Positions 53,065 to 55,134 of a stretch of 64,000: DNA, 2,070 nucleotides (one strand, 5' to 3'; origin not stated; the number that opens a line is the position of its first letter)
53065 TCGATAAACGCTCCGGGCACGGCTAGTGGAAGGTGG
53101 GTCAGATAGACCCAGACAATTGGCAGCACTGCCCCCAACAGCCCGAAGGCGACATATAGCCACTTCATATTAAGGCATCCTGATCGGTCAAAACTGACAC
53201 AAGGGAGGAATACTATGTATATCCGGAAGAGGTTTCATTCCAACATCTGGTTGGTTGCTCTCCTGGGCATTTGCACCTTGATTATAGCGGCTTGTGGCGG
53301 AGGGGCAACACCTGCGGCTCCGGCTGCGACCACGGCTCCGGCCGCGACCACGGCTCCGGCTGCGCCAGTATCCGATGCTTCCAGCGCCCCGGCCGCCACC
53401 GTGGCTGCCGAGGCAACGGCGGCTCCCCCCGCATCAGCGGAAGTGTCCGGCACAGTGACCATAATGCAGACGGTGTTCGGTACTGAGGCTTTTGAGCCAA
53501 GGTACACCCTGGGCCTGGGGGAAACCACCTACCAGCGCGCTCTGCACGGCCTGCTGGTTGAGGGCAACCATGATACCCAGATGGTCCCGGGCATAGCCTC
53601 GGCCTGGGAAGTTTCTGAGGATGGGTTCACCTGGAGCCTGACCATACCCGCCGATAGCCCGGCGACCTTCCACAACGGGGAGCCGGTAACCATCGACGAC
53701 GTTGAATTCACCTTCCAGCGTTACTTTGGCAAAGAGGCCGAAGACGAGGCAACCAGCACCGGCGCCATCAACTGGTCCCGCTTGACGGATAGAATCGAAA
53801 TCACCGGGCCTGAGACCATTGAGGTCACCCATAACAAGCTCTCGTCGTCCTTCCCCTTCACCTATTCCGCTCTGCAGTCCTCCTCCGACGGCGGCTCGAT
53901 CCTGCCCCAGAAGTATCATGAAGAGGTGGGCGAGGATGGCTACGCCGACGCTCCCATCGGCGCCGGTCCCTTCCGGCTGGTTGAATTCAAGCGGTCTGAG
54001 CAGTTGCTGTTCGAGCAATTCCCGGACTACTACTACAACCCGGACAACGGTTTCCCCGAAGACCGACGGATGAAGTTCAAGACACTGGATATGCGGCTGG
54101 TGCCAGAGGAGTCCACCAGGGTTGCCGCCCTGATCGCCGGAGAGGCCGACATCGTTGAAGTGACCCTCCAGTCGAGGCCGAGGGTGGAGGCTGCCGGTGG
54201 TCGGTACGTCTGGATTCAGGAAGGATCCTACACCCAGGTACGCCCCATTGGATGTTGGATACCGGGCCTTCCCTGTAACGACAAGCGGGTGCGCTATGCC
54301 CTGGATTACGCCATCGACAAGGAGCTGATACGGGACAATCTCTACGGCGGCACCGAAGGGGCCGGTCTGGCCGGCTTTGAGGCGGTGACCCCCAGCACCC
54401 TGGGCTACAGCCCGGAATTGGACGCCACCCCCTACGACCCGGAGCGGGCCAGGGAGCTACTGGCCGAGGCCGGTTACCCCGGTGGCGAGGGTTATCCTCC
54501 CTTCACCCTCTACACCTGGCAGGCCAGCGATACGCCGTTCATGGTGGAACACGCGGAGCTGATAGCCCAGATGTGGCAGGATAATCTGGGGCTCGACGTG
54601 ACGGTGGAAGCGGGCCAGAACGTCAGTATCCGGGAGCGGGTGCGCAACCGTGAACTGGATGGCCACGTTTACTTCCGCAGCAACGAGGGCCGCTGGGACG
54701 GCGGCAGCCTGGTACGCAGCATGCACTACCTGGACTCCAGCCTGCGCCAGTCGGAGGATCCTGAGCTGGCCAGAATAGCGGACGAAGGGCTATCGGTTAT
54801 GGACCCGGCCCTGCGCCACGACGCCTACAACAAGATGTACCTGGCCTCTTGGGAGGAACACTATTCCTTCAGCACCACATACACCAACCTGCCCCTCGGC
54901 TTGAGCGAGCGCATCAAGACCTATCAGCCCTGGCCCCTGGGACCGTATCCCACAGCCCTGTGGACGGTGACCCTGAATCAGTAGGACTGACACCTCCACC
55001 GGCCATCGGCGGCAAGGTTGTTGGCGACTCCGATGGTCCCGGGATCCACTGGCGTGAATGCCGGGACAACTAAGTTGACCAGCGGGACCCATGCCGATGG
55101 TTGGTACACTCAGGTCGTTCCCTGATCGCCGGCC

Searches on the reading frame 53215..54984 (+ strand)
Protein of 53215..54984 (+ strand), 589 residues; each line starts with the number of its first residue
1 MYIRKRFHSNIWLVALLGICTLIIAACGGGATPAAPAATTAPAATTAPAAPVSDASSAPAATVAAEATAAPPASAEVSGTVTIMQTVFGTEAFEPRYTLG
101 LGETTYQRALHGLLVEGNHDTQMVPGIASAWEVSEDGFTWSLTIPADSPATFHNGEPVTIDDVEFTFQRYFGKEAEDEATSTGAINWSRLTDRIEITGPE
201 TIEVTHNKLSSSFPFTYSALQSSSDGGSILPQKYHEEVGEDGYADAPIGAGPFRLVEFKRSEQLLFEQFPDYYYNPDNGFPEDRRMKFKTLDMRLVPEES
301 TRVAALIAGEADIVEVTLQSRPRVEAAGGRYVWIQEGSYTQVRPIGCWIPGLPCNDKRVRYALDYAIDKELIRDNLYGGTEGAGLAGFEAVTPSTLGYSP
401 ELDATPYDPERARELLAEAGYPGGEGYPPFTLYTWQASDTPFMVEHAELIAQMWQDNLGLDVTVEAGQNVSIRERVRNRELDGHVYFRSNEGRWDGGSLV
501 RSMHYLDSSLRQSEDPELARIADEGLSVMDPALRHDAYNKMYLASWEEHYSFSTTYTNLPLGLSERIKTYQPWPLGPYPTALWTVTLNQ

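Call 84: search_protein_families(library=pfam, proteins=[window:53215-54984:+], max_evalue=0.00001)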
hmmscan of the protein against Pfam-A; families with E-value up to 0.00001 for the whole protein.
window:53215-54984:+ (589 aa): 1 family
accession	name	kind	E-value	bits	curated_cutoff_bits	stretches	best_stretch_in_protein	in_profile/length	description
PF00496.27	SBP_bac_5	-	1.8e-63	215.3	32.4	1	123-482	2-340/368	Bacterial extracellular solute-binding proteins, family 5 Middle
